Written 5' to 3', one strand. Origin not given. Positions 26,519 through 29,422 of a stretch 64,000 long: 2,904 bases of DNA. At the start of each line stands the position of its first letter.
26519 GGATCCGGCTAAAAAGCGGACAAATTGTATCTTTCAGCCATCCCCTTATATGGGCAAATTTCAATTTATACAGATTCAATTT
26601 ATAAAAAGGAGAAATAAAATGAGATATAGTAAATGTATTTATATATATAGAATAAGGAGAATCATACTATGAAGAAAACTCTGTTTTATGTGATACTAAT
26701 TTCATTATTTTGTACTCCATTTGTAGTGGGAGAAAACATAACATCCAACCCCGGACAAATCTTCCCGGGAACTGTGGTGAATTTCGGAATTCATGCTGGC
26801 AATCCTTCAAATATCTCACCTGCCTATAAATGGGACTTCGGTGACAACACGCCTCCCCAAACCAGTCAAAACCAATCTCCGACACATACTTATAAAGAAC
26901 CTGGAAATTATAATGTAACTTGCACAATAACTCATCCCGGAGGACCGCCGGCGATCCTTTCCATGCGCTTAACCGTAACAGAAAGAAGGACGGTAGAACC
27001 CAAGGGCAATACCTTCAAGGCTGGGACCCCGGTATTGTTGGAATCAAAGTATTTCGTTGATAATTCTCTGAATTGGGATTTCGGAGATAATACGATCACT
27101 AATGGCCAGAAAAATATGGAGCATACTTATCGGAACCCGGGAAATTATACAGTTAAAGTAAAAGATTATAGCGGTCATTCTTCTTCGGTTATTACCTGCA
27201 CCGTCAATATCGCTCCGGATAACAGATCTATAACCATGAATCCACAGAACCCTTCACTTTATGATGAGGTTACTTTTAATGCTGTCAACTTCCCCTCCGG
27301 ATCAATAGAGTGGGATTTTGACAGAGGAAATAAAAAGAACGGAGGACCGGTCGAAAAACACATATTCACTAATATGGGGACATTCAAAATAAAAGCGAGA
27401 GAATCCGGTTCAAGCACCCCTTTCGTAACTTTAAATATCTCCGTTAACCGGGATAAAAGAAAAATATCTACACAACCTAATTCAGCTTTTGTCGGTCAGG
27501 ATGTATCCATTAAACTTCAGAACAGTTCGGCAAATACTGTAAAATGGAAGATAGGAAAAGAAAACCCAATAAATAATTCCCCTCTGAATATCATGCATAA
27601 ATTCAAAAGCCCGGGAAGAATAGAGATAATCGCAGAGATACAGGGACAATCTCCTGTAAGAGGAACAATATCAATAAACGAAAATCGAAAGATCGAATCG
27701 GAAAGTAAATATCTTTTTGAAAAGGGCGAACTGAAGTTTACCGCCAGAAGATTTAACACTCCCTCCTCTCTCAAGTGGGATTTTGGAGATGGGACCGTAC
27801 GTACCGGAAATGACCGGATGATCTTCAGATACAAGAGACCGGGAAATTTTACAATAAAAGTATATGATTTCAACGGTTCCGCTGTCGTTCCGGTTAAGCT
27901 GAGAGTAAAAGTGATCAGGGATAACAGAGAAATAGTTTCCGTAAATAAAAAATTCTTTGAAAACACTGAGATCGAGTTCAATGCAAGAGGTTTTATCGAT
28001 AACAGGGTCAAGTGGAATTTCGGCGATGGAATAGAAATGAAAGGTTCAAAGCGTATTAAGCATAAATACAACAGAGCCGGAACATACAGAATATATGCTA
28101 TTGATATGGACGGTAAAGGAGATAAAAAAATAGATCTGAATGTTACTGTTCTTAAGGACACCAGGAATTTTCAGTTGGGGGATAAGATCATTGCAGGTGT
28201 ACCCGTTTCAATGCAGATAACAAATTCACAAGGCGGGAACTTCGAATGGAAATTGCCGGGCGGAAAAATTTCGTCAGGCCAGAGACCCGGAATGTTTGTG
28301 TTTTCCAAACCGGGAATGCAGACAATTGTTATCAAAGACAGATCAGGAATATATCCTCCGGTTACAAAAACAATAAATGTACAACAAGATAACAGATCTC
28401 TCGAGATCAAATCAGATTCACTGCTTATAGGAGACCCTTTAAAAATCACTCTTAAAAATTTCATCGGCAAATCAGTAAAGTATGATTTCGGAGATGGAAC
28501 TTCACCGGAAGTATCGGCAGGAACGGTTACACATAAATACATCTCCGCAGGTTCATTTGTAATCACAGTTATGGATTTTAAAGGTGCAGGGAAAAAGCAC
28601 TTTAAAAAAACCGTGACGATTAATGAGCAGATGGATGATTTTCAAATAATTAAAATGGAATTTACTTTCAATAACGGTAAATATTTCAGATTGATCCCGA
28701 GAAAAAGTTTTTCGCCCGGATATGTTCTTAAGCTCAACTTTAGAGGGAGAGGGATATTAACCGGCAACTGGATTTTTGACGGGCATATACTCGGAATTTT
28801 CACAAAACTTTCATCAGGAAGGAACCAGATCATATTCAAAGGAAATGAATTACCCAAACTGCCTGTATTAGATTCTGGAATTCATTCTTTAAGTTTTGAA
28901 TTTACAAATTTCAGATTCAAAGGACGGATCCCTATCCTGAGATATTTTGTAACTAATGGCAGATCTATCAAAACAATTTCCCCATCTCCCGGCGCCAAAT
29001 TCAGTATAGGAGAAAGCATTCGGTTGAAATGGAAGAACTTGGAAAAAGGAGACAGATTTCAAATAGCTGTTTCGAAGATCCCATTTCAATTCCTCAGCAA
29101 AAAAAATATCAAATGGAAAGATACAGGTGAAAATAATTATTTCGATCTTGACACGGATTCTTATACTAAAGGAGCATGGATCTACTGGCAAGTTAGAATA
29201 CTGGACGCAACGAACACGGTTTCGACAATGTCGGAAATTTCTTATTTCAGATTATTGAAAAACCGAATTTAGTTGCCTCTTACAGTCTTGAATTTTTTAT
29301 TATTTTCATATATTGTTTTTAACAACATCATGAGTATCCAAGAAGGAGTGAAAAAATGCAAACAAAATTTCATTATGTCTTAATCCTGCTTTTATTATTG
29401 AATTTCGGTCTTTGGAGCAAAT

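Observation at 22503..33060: ECF sigma / anti-sigma / exported TPR-CHAT protease / PKD-barrel-PKD module: an envelope system with no characterised counterpart known to me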

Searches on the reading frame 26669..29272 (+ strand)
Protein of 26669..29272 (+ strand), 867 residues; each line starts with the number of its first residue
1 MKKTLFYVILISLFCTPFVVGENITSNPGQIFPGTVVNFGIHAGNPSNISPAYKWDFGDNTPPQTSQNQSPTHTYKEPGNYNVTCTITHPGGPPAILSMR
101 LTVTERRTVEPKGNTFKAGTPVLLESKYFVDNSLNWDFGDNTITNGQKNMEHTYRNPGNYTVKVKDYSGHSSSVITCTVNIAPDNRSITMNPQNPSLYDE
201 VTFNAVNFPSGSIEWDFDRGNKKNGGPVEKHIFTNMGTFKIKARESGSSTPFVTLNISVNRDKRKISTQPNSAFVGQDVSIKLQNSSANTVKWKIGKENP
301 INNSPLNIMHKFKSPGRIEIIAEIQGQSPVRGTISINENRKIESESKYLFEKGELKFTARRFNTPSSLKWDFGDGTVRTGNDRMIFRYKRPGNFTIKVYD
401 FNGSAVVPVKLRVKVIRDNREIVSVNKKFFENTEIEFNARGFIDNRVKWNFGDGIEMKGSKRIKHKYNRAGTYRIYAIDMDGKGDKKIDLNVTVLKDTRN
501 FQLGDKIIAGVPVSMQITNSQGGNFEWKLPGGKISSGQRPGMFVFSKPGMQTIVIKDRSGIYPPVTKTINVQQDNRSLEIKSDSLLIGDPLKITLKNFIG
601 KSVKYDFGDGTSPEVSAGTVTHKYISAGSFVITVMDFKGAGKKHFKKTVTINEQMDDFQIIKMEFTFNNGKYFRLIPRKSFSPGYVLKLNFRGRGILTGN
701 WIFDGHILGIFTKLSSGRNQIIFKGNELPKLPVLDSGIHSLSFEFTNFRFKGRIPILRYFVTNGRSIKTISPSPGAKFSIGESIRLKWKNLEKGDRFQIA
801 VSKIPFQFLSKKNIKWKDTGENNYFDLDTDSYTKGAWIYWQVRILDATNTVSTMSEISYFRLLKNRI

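Call 4: search_protein_families(library=pfam, proteins=[window:26669-29272:+], max_evalue=0.01)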
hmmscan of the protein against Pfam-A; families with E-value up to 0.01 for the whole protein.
window:26669-29272:+ (867 aa): 4 families
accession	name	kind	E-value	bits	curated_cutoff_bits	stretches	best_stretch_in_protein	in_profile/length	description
PF00801.26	PKD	-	1.6e-48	163.1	23.5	5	51-89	30-67/80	PKD domain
PF18911.6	PKD_4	-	4e-48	161.8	27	5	30-92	13-73/85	PKD domain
PF06832.18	BiPBP_C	-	9.5e-13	48.3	26.8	0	412-486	13-87/90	Penicillin-Binding Protein C-terminus Family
PF07495.19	Y_Y_Y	-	5.6e-05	23.4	26.6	0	147-180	27-61/65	Y_Y_Y domain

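Call 5: search_protein_families(library=ncbifam, proteins=[window:26669-29272:+], max_evalue=0.01)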
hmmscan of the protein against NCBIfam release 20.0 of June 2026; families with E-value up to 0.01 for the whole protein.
window:26669-29272:+ (867 aa): 2 families
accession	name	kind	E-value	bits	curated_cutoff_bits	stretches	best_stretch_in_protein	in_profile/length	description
TIGR00864.1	PCC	subfamily_domain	3.8e-24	83.3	1861.4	1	23-423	1060-1482/2700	polycystin cation channel protein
NF058578.1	CPR_pilus_PamR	equivalog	6.5e-11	41.6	300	0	52-98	182-233/297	pilus system RbmA-like protein PamR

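Call 77: search_protein_families(library=padloc, proteins=[window:26669-29272:+], max_evalue=0.01)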
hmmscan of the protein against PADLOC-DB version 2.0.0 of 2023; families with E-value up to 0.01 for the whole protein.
window:26669-29272:+ (867 aa): 0 families

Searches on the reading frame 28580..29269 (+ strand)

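Call 48: search_protein_families(library=pfam, proteins=[window:28580-29269:+], max_evalue=5)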
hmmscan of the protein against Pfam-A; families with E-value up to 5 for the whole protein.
window:28580-29269:+ (230 aa): 1 family
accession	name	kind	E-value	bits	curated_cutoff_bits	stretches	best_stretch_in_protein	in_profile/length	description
PF25788.1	Ig_Rha78A_N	-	0.03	15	27.4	1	175-224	51-100/105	Rha78A-like, N-terminal immunoglobulin domain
